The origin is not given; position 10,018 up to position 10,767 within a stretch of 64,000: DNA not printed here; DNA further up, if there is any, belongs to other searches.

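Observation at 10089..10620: Stand-alone Spo0A C-terminal-domain-like protein behind a perfect 28-bp palindrome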

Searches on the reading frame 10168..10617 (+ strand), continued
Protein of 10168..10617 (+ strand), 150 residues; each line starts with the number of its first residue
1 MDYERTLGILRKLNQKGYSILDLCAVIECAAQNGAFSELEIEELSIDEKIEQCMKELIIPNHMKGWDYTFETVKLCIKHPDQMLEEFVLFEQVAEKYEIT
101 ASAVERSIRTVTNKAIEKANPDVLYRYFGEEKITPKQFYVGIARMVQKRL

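Call 56: predict_structure(alignment_id=A5)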
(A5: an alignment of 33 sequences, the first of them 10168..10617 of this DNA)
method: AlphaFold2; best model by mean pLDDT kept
length: 150 residues; sequences in the alignment: 33
mean_pLDDT: 91.0   pTM: 0.70
mean pLDDT of the five models: 91.0, 90.2, 89.8, 89.1, 88.5
residues with pLDDT >= 90: 104; 70-90: 38; 50-70: 8; < 50: 0
segments of 3 or more residues with pLDDT < 50: none
pLDDT, mean of each block of 10 residues (from residue 1): 83 91 85 70 86 97 96 97 95 98 98 96 92 92 90
secondary structure, 60 per line:
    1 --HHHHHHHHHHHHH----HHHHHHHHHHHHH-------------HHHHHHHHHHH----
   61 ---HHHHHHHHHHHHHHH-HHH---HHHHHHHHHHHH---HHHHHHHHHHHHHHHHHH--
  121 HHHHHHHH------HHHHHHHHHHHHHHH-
elements in order: H3-15 H20-32 H46-56 H64-78 H86-97 H101-118 H121-128 H135-149

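Call 60: fold_search(model_id=the predicted structure, library=pdb)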
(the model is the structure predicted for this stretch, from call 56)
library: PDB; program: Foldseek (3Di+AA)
matches with E <= 10: 118; with E <= 0.001: 7
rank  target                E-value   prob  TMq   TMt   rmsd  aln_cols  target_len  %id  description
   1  1lq1_C                3.5e-05  1.00  0.65  0.86   1.9       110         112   27  DNA Complexed Structure of the Key Transcription Factor Initiating Development in Sporulation Bacteria (released 2002-08-23)
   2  1lq1_D                7.2e-05  1.00  0.64  0.87   2.1       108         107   26  DNA Complexed Structure of the Key Transcription Factor Initiating Development in Sporulation Bacteria (released 2002-08-23)
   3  1lq1_A                7.6e-05  1.00  0.64  0.87   2.1       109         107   27  DNA Complexed Structure of the Key Transcription Factor Initiating Development in Sporulation Bacteria (released 2002-08-23)
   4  1fc3_A                1.1e-04  1.00  0.62  0.77   2.1       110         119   27  THE CRYSTAL STRUCTURE OF TRANS-ACTIVATION DOMAIN OF THE SPORULATION RESPONSE REGULATOR, SPO0A (released 2000-11-08)
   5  1lq1_B                3.9e-04  1.00  0.61  0.86   2.2       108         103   30  DNA Complexed Structure of the Key Transcription Factor Initiating Development in Sporulation Bacteria (released 2002-08-23)
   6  1fc3_C                4.1e-04  1.00  0.61  0.78   2.1       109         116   28  THE CRYSTAL STRUCTURE OF TRANS-ACTIVATION DOMAIN OF THE SPORULATION RESPONSE REGULATOR, SPO0A (released 2000-11-08)
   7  1fc3_B                5.9e-04  1.00  0.59  0.86   1.8       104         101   27  THE CRYSTAL STRUCTURE OF TRANS-ACTIVATION DOMAIN OF THE SPORULATION RESPONSE REGULATOR, SPO0A (released 2000-11-08)
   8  2ri4_D                7.4e-01  0.18  0.27  0.27  12.0       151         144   14  Crystal Structure determination of Goat Methemoglobin at 2.7 Angstrom (released 2008-10-14)
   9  3vre_B                1.2e+00  0.18  0.29  0.29   9.1       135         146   14  The crystal structure of hemoglobin from woolly mammoth in the deoxy form (released 2012-11-07)
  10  9ayz_D                1.2e+00  0.16  0.27  0.28   9.5       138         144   14  T-state HbG Makassar hemoglobin (released 2024-12-11)
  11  7dgy                  1.3e+00  0.13  0.23  0.30  10.5       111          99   10  De novo designed protein H4C2R (released 2021-12-15)
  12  3onq_B                1.5e+00  0.30  0.28  0.18   7.4        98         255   14  Crystal Structure of Regulator of Polyketide Synthase Expression BAD_0249 from Bifidobacterium adolescentis (released 2010-09-08)
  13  3onq_C                1.6e+00  0.25  0.29  0.21   6.1       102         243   14  Crystal Structure of Regulator of Polyketide Synthase Expression BAD_0249 from Bifidobacterium adolescentis (released 2010-09-08)
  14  3onq_D                1.7e+00  0.25  0.26  0.19   7.5        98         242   14  Crystal Structure of Regulator of Polyketide Synthase Expression BAD_0249 from Bifidobacterium adolescentis (released 2010-09-08)
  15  8f2r_G                1.9e+00  0.13  0.24  0.20  13.1       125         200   13  Human CCC complex (released 2023-05-24)
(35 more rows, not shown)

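Call 67: find_related_loci(query=A4, collection=viral_contigs, flank=8000)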
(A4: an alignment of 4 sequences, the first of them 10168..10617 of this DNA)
Query A4 (150 aa) in viral_contigs; peptide patterns used: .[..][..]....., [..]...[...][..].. (x = any residue, [..] = any of these).
67 stretches matched a pattern, but none encodes a relative of the query by tblastn (E <= 1e-3).

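Call 68: search_dna_similar(query=window:10168-10617:+, collection=phages, mode=protein, max_evalue=0.001, max_rows=25)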
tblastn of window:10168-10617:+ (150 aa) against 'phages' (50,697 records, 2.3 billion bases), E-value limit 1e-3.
Records with a match: 7; places in all: 7; records where one place covers at least 80% of the query: 0.
Best place of each record, by identity: <60% 7.
By first word of the organism name: Bacteriophage 7.
By host as written in the record: - 7.
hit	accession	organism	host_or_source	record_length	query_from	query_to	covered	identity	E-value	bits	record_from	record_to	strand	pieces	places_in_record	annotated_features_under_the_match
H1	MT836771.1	Bacteriophage sp.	human fecal samples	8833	54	147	63%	30.7%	4e-5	48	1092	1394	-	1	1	record has no annotation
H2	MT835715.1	Bacteriophage sp.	human fecal samples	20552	52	129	52%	34.2%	6e-6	50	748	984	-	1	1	record has no annotation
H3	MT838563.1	Bacteriophage sp.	human fecal samples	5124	52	129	52%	32.5%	5e-4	45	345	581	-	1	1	record has no annotation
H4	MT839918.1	Bacteriophage sp.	human fecal samples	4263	54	129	51%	32.5%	2e-5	49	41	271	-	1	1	record has no annotation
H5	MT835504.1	Bacteriophage sp.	human fecal samples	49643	52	129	52%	31.3%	2e-4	46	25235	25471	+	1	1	record has no annotation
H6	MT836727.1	Bacteriophage sp.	human fecal samples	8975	52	129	52%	31.3%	4e-4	45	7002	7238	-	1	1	record has no annotation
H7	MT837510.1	Bacteriophage sp.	human fecal samples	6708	52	129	52%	28.6%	3e-4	45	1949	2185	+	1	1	record has no annotation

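Call 76: find_encoding_contigs(protein=P0151, flank=8000, max_places=2)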
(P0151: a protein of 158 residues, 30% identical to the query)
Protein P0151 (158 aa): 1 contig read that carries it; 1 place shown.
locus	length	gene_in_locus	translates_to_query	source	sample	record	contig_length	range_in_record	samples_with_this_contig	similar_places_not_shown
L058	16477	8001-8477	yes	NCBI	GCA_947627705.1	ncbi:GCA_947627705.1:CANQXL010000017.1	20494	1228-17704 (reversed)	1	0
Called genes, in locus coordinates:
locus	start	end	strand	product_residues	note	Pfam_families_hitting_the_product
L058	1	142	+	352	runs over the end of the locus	PF01321:Creatinase_N, PF00557:Peptidase_M24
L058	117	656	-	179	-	PF21537:DUF1980_C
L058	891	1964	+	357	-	PF06418:CTP_synth_N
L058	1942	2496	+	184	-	PF00117:GATase, PF07722:Peptidase_C26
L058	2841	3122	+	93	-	PF00166:Cpn10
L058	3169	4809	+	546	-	PF00118:Cpn60_TCP1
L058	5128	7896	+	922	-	PF07517:SecA_DEAD, PF00270:DEAD, PF01043:SecA_PP_bind, PF21090:P-loop_SecA, PF07516:SecA_SW, PF02810:SEC-C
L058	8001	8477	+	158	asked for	PF08769:Spo0A_C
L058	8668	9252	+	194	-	PF00753:Lactamase_B, PF19583:ODP, PF12706:Lactamase_B_2 (weak)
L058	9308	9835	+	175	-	-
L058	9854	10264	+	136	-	PF08973:TM1506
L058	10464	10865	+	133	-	PF04011:LemA (weak)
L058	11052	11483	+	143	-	-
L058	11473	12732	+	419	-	PF08239:SH3_3 (faint), PF00404:Dockerin_1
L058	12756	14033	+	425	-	PF12733:Cadherin-like (faint)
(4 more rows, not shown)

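Call 77: find_encoding_contigs(protein=P0048, flank=8000, max_places=2)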
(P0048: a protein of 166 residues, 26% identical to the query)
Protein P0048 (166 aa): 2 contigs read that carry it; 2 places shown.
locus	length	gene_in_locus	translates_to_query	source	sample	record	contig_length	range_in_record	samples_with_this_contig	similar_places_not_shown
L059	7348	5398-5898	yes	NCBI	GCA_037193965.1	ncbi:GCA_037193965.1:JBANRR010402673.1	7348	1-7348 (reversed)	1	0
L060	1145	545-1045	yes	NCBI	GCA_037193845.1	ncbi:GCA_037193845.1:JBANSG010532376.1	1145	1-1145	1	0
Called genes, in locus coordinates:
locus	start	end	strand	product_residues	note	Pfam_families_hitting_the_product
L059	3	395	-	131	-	?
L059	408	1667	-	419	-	PF06245:DUF1015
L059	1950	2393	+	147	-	PF00210:Ferritin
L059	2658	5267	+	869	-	PF00171:Aldedh, PF00465:Fe-ADH, PF25137:ADH_Fe_C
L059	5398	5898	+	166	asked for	PF08769:Spo0A_C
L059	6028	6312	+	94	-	PF02686:GatC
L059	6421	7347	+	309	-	?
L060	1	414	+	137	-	?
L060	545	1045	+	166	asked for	PF08769:Spo0A_C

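Call 78: find_encoding_contigs(protein=P0184, flank=8000, max_places=3)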
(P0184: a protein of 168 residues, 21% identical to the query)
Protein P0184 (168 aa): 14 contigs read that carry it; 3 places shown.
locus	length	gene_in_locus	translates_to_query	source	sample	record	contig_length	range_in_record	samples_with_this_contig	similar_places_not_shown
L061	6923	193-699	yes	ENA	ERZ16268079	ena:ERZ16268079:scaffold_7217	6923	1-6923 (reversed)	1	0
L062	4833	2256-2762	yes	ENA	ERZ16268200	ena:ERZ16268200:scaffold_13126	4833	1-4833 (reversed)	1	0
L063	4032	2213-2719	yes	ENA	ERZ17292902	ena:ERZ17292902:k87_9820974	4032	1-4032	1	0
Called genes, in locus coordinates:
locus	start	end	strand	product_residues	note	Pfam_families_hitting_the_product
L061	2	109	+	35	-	?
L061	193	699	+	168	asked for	PF08769:Spo0A_C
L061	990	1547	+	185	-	-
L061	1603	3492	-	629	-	PF03717:PBP_dimer, PF00905:Transpeptidase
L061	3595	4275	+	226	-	PF05362:Lon_C, PF13541:ChlI, PF01078:Mg_chelatase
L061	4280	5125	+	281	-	PF01078:Mg_chelatase, PF00493:MCM (faint), PF13335:Mg_chelatase_C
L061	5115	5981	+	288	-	PF02481:DNA_processg_A, PF17782:WHD_DprA (weak)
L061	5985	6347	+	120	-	PF01939:NucS_C (weak), PF08378:NERD, PF02021:UPF0102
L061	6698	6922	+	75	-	?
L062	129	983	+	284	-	PF02401:LYTB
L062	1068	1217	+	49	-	-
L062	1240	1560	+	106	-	PF08769:Spo0A_C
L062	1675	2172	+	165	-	PF00588:SpoU_methylase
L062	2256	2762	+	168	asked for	PF08769:Spo0A_C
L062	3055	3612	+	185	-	-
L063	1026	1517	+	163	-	PF08769:Spo0A_C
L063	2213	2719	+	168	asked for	PF08769:Spo0A_C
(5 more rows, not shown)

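Call 89: fold_search(model_id=the predicted structure, library=viral)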
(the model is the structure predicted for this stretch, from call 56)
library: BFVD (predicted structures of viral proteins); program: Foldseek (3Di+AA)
matches with E <= 10: 177; with E <= 0.001: 1
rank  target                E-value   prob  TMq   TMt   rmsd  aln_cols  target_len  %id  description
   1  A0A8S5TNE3            4.7e-05  1.00  0.64  0.60   9.4       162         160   21  Sporulation initiation factor Spo0A C terminal [Podoviridae sp. ct90d35]
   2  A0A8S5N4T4            1.5e-03  1.00  0.63  0.58   2.9       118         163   19  Sporulation initiation factor Spo0A C terminal [Podoviridae sp. ctiJY10]
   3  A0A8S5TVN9            1.2e-02  1.00  0.54  0.72   3.1       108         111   14  Stage 0 sporulation protein A/DNA, transcriptional activation and repression.3A [Siphoviridae sp. ctx254]
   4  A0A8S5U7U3            1.9e-02  1.00  0.50  0.73   3.2       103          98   21  Sporulation initiation factor Spo0A C terminal [Siphoviridae sp. ctGDt6]
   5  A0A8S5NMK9            5.0e-02  1.00  0.56  0.80   2.3       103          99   22  Sporulation initiation factor Spo0A C terminal [Myoviridae sp. ctSGm32]
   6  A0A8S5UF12            5.3e-02  1.00  0.55  0.44   3.7       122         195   16  Sporulation initiation factor Spo0A C terminal [Myoviridae sp. ctcyQ27]
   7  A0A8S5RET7            1.1e-01  1.00  0.57  0.66   2.7       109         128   17  Sporulation initiation factor Spo0A C terminal [virus sp. ctJLD79]
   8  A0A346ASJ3            5.9e-01  0.38  0.32  0.21  18.1       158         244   15  (no name in the UniProt tables at hand)
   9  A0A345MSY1            8.0e-01  0.60  0.35  0.34   8.5       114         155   14  Resolvase [crAssphage sp. isolate ctbg_1]
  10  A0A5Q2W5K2            1.0e+00  0.08  0.17  0.05  19.1       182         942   12  (no name in the UniProt tables at hand)
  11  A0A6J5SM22            1.1e+00  0.25  0.27  0.23  16.5       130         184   19  Sigma70-ECF, RNA polymerase sigma factor, sigma-70 family [uncultured Caudovirales phage]
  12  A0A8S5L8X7            1.2e+00  0.38  0.30  0.40   7.6       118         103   14  Uncharacterized protein [Siphoviridae sp. ct4T77]
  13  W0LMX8                1.6e+00  0.16  0.25  0.31   9.3        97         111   15  Uncharacterized protein [Edwardsiella phage eiAU]
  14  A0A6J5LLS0            1.6e+00  0.08  0.21  0.08  17.6       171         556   10  Uncharacterized protein [uncultured Caudovirales phage]
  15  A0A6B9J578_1          2.1e+00  0.05  0.18  0.06  14.8       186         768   12  (no name in the UniProt tables at hand)
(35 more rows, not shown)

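Call 95: find_encoding_contigs(protein=P0154, flank=3000, max_places=2)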
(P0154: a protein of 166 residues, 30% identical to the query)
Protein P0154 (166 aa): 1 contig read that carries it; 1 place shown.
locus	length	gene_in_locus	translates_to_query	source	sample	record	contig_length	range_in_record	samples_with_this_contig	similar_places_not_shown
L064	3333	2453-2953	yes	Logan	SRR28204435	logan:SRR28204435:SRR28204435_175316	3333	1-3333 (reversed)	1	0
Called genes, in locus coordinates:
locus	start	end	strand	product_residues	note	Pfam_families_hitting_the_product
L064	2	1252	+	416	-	?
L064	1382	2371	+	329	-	PF01699:Na_Ca_ex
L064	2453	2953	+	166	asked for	PF08769:Spo0A_C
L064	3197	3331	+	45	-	?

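Call 99: search_protein_families(library=padloc, proteins=[window:10168-10617:+], max_evalue=0.01)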
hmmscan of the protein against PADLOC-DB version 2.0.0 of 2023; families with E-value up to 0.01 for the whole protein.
window:10168-10617:+ (150 aa): 0 families
